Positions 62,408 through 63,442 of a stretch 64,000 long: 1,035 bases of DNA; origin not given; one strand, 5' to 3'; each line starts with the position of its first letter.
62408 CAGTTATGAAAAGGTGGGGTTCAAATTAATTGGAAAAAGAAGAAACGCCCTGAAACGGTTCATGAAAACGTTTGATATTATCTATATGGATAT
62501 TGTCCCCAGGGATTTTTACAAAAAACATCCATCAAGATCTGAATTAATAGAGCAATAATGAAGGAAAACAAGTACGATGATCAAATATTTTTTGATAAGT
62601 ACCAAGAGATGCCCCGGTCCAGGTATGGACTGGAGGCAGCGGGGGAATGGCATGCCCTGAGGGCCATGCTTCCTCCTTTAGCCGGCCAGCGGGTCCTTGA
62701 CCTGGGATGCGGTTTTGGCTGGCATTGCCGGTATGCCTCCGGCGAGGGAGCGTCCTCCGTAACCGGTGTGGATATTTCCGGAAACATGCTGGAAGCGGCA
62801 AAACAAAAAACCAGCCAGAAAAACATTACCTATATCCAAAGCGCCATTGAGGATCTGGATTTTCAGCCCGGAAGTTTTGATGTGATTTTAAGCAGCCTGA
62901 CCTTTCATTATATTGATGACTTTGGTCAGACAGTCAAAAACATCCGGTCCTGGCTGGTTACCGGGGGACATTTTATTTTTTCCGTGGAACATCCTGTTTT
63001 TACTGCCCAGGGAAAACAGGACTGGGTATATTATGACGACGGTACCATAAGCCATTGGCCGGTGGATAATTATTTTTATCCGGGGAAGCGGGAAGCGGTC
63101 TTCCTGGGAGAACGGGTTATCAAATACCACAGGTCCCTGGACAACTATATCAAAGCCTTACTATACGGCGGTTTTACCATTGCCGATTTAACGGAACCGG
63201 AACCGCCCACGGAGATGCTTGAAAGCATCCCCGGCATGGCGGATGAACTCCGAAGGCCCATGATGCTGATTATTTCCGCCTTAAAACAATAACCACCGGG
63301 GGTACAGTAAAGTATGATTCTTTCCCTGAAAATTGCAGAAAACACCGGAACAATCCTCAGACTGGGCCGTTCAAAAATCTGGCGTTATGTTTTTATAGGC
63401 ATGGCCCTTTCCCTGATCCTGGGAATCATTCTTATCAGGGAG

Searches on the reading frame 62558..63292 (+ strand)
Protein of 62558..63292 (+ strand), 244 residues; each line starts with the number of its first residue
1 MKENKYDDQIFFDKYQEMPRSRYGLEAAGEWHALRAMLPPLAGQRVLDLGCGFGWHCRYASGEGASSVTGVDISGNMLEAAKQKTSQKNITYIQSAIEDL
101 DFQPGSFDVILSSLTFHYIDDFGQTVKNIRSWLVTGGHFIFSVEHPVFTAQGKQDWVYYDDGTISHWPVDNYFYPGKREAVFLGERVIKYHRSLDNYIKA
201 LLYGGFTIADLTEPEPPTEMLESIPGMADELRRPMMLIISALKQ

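Call 33: search_protein_families(library=pfam, proteins=[window:62558-63292:+], max_evalue=0.0001)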
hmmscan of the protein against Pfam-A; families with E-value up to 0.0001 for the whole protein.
window:62558-63292:+ (244 aa): 12 families
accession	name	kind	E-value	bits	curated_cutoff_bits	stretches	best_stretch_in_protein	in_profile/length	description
PF08241.18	Methyltransf_11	-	6.8e-24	84.8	21.2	1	47-141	1-95/95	Methyltransferase domain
PF13649.12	Methyltransf_25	-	8.4e-22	78.1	27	1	46-137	1-97/97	Methyltransferase domain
PF13847.12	Methyltransf_31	-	1.4e-17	64.2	27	1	43-142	4-110/145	Methyltransferase domain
PF13489.12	Methyltransf_23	-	1.2e-16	61.4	27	1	35-145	13-120/164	Methyltransferase domain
PF08242.18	Methyltransf_12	-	1.9e-15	57.8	30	1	47-139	1-98/98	Methyltransferase domain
PF01209.24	Ubie_methyltran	-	9.4e-11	41.9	20.1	1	38-140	43-150/233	ubiE/COQ5 methyltransferase family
PF08003.17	Methyltransf_9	-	4.5e-09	36.1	23.8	1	30-142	103-218/315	Protein of unknown function (DUF1698)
PF05175.20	MTS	-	2e-06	28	23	1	37-120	26-112/170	Methyltransferase small domain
PF02353.26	CMAS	-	9.6e-06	25.5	27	1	42-118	62-139/273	Mycolic acid cyclopropane synthetase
PF06325.19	PrmA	-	1.3e-05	25.3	22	1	42-142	161-259/296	Ribosomal protein L11 methyltransferase (PrmA)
PF03848.20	TehB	-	1.8e-05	24.7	20.4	1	44-138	32-129/193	Tellurite resistance protein TehB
PF01728.25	FtsJ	-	4.8e-05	23.8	24.1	1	42-112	21-97/181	FtsJ-like methyltransferase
